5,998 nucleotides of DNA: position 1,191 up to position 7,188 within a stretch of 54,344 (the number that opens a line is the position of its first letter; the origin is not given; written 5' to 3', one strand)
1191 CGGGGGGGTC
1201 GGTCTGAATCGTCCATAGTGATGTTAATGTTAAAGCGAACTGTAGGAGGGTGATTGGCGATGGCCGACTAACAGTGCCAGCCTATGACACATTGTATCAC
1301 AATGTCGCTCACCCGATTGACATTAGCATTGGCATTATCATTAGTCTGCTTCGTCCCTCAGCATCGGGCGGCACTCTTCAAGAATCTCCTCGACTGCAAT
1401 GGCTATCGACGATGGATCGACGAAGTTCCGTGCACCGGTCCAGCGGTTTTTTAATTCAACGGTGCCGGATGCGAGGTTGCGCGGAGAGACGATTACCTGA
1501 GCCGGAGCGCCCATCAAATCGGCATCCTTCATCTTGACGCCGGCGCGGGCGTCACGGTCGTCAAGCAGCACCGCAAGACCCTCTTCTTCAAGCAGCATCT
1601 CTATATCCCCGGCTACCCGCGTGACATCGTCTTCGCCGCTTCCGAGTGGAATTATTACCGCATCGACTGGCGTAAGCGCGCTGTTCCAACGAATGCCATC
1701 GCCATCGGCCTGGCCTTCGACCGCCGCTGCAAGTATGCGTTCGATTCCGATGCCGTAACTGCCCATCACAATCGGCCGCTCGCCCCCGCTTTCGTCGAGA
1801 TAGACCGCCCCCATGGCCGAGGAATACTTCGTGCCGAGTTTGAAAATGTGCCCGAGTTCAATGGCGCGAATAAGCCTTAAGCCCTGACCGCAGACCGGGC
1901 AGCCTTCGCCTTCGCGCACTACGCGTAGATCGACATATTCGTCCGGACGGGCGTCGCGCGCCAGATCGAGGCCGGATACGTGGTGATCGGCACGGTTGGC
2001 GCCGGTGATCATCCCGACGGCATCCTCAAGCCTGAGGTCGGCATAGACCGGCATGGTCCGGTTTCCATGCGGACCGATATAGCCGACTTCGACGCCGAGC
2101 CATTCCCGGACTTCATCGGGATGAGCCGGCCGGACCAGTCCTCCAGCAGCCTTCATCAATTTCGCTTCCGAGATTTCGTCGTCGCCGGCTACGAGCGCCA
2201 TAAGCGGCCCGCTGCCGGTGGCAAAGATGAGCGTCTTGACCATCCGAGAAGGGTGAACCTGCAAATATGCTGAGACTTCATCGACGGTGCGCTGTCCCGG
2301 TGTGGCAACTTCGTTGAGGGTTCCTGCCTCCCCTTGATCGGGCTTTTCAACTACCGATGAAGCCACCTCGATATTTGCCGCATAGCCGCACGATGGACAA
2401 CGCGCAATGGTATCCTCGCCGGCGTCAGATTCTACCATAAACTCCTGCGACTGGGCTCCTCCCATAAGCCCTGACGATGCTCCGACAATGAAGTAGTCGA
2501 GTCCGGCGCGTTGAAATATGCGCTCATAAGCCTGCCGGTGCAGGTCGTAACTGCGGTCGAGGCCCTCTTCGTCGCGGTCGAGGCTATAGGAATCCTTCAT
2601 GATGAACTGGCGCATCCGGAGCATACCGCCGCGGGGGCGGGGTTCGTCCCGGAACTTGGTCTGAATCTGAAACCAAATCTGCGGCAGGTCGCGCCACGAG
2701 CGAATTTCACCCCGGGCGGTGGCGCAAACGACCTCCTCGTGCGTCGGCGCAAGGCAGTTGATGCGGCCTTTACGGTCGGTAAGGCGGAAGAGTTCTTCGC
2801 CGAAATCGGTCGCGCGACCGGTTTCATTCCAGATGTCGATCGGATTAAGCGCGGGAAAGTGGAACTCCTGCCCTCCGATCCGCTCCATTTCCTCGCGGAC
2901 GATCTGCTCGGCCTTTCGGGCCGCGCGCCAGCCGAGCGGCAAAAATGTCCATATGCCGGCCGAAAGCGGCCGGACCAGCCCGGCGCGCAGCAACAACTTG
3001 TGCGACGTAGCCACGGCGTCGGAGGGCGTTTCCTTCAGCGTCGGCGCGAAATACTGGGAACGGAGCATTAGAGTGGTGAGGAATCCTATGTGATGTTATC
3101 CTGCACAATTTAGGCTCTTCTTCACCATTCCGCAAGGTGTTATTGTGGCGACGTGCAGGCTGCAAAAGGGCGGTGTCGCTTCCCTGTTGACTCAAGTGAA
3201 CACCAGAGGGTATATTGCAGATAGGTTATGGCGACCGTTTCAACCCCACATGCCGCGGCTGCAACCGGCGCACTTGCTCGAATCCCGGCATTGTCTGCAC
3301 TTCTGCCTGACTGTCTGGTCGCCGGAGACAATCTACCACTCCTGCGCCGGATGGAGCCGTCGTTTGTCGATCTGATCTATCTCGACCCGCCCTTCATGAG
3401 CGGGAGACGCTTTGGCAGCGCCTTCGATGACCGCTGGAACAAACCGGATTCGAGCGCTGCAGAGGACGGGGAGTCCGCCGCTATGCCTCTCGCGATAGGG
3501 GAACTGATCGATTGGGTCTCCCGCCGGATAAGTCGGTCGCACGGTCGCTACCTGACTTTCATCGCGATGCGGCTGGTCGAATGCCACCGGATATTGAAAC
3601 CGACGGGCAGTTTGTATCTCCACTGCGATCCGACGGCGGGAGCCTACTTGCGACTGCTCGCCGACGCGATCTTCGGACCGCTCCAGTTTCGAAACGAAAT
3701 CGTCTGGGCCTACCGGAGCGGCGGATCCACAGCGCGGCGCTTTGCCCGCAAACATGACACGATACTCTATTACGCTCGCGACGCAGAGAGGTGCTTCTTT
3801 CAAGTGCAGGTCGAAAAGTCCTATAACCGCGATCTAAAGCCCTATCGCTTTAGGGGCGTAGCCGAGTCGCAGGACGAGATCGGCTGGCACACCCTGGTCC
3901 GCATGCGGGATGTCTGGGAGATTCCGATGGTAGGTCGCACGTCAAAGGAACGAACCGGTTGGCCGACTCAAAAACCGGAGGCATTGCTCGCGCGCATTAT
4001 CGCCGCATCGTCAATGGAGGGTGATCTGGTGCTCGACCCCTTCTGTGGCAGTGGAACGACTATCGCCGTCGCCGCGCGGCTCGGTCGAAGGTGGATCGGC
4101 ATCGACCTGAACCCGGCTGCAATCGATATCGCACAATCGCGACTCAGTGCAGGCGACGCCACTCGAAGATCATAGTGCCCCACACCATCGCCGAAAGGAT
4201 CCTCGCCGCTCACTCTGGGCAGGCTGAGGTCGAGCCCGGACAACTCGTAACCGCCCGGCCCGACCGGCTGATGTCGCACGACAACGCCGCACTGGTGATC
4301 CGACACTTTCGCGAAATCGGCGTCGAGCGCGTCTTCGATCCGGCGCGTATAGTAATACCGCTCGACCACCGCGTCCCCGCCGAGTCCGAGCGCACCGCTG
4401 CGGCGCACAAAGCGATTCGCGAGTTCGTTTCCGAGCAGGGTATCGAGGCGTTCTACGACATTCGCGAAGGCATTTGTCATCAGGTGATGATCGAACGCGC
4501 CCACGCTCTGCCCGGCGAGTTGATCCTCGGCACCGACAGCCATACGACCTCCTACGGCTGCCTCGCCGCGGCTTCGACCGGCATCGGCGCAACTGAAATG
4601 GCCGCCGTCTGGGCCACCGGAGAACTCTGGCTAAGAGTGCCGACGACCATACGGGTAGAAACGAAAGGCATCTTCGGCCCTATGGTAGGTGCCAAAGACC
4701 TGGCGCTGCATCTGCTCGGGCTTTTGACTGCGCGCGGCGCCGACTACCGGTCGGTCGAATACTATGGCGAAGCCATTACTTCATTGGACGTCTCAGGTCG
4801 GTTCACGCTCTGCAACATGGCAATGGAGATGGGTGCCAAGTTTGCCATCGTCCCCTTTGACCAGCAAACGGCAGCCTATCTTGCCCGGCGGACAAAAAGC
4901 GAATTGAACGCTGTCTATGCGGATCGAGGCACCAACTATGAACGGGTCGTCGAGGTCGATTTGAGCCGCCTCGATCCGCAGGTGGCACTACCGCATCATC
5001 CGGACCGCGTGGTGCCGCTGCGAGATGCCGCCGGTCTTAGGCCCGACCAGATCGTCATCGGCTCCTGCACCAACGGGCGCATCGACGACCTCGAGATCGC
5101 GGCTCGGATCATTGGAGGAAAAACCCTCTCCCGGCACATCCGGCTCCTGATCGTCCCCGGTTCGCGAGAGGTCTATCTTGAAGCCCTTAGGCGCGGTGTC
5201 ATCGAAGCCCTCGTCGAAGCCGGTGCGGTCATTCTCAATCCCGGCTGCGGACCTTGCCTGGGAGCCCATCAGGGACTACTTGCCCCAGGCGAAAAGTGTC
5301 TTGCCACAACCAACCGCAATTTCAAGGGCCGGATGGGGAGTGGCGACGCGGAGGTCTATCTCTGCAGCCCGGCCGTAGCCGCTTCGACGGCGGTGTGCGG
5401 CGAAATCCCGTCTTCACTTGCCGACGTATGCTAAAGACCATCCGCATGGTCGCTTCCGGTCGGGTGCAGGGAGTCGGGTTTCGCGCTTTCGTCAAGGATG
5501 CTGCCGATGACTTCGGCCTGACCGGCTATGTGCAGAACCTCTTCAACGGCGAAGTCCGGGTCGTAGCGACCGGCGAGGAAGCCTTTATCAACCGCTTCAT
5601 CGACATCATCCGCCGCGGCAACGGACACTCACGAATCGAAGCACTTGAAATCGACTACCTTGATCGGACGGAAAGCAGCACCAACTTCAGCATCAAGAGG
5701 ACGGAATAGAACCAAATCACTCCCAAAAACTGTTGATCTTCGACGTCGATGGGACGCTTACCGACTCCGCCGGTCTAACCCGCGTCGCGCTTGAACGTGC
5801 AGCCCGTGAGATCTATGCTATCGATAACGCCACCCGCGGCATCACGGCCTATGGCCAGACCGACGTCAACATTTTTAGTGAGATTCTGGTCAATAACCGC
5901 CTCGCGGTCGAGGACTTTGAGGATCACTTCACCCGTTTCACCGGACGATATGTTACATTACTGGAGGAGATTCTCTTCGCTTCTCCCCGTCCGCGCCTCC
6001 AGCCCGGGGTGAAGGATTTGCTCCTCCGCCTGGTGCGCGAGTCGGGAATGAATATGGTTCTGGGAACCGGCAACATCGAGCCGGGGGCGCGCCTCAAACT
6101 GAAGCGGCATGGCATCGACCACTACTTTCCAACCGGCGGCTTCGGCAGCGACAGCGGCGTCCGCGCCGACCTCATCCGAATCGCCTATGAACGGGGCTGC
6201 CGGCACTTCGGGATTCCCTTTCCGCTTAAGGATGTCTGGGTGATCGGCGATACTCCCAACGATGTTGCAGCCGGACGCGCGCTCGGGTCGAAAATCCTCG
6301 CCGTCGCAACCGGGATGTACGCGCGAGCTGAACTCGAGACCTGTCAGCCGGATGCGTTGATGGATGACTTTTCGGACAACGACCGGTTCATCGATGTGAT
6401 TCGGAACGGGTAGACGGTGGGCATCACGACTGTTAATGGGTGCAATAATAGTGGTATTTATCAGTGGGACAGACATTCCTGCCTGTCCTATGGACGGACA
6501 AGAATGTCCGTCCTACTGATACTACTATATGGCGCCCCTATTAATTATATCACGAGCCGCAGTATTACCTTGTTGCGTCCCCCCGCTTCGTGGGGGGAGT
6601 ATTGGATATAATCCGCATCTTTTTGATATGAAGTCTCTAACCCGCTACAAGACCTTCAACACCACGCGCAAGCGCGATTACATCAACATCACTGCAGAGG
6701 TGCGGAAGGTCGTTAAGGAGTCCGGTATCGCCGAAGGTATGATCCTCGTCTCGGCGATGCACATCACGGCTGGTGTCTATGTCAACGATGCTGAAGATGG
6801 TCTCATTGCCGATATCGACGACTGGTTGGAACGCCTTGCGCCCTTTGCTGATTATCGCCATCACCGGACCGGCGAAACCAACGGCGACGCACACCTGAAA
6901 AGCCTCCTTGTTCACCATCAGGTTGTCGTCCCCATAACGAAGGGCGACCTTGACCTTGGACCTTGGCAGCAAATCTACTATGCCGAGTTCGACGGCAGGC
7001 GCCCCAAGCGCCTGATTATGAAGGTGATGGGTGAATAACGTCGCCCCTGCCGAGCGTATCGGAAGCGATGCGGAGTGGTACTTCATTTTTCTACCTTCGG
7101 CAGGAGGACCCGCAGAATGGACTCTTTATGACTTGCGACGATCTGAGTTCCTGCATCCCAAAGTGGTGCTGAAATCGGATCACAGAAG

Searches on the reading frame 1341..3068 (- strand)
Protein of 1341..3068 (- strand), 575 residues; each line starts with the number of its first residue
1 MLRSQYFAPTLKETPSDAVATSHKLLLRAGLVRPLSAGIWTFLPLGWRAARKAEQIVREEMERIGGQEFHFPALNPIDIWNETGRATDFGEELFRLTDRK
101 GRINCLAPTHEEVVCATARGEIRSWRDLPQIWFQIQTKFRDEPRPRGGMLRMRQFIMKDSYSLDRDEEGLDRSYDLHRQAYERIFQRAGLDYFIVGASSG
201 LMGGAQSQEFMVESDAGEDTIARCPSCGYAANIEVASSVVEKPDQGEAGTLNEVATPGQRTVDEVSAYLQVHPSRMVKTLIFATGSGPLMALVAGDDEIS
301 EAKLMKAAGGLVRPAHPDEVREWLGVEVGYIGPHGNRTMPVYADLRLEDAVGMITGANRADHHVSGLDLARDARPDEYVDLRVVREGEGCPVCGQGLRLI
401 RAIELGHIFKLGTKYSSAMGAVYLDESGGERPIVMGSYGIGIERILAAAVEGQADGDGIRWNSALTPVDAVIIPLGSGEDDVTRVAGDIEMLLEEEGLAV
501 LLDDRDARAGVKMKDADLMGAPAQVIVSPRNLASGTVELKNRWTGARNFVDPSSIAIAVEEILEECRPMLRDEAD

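Call 27: search_protein_families(library=pfam, proteins=[window:1341-3068:-], max_evalue=0.00001)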
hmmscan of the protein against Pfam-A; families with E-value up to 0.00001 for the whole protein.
window:1341-3068:- (575 aa): 3 families
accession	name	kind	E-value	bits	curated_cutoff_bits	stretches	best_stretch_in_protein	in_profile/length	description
PF00587.30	tRNA-synt_2b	-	2.4e-27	96.6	29.3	1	94-451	1-177/179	tRNA synthetase class II core domain (G, H, P, S and T)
PF04073.20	tRNA_edit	-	5.5e-23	81.8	25.5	1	256-365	1-114/123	Aminoacyl-tRNA editing domain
PF03129.25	HGTP_anticodon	-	8.7e-15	55.1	21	1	469-555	1-87/94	Anticodon binding domain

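Call 36: find_homologous_proteins(query=window:1341-3068:-, max_evalue=1e-50)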
Query window:1341-3068:- (575 aa): 8000 proteins with E <= 1e-50 among 8000 candidates; the best 120 are listed.
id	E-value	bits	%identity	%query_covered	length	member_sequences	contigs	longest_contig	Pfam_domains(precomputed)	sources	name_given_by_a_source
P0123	0.0e+0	1301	100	100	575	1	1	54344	PF03129.26,PF00587.31,PF04073.21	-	-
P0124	1.2e-294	996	76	99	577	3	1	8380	PF03129.26,PF00587.31,PF04073.21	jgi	-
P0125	1.3e-288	976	72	99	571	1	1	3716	PF03129.26,PF00587.31,PF04073.21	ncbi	-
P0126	8.2e-283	957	71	99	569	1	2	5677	PF03129.26,PF00587.31,PF04073.21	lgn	-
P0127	1.1e-280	950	71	99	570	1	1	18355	PF03129.26,PF00587.31,PF04073.21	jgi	jgi:prolyl-tRNA synthetase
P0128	6.4e-279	944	72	99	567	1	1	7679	PF03129.26,PF00587.31,PF04073.21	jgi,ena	-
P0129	1.3e-275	933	70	99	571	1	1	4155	PF03129.26,PF00587.31,PF04073.21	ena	-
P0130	1.0e-271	920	68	98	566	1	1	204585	PF03129.26,PF00587.31,PF04073.21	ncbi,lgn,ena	-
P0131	1.6e-271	920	68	96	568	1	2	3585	PF03129.26,PF00587.31,PF04073.21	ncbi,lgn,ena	-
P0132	1.3e-270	917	68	99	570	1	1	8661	PF03129.26,PF00587.31,PF04073.21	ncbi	ncbi:MAG: proline--tRNA ligase [Calditrichota bacterium]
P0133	1.7e-269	913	68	99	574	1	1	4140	PF03129.26,PF00587.31,PF04073.21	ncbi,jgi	-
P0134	1.9e-268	910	67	99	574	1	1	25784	PF03129.26,PF00587.31,PF04073.21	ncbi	-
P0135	2.8e-268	909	67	99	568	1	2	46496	PF03129.26,PF00587.31,PF04073.21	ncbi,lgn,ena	-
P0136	1.7e-267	906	68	99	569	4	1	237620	PF03129.26,PF00587.31,PF04073.21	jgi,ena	-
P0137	3.2e-267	906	67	99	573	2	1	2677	PF03129.26,PF00587.31,PF04073.21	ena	-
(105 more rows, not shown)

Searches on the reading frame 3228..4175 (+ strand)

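Call 27: search_protein_families(library=pfam, proteins=[window:3228-4175:+], max_evalue=0.00001)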
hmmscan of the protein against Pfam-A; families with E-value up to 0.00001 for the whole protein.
window:3228-4175:+ (315 aa): 1 family
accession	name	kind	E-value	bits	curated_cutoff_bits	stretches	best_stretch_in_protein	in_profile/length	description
PF01555.25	N6_N4_Mtase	-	2.3e-49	168.8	26.7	1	47-303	1-220/221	DNA methylase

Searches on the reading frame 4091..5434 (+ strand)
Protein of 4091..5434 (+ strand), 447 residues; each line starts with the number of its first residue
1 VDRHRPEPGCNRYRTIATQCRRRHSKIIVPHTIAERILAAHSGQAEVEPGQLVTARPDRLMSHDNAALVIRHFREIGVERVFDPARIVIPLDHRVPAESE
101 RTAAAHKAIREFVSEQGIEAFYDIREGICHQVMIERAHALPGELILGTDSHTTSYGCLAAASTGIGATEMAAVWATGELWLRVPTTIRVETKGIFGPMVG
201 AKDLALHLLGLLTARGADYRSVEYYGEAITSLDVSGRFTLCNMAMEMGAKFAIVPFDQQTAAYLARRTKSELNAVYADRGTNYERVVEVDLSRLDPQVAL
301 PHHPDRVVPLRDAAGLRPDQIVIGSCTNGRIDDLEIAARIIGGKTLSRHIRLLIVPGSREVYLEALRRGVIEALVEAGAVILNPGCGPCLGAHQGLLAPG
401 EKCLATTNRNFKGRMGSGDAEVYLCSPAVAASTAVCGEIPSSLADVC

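Call 27: search_protein_families(library=pfam, proteins=[window:4091-5434:+], max_evalue=0.00001)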
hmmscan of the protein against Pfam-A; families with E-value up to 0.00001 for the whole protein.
window:4091-5434:+ (447 aa): 1 family
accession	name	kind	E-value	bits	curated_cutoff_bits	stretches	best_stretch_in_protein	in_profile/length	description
PF00330.25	Aconitase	-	2.3e-98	330.6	28.7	2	36-313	2-306/463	Aconitase family (aconitate hydratase)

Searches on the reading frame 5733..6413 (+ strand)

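Call 27: search_protein_families(library=pfam, proteins=[window:5733-6413:+], max_evalue=0.00001)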
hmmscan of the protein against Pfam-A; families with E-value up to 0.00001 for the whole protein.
window:5733-6413:+ (226 aa): 4 families
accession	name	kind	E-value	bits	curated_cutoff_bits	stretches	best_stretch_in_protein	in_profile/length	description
PF00702.32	Hydrolase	-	9.9e-18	65.7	26.4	1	2-185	5-191/191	haloacid dehalogenase-like hydrolase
PF12710.13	HAD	-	6.2e-14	53.3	27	1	2-181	2-188/189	haloacid dehalogenase-like hydrolase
PF13419.12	HAD_2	-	9.6e-12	45.8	23.8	1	2-191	2-178/178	Haloacid dehalogenase-like hydrolase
PF13242.12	Hydrolase_like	-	1.3e-11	44.7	22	1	151-215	9-74/75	HAD-hyrolase-like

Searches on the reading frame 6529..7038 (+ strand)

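Call 27: search_protein_families(library=pfam, proteins=[window:6529-7038:+], max_evalue=0.00001)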
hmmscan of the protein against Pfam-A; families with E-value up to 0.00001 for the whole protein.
window:6529-7038:+ (169 aa): 1 family
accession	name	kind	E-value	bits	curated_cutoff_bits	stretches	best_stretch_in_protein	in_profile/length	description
PF01894.22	UPF0047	-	9.4e-38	129.4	27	1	53-165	1-116/117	Uncharacterised protein family UPF0047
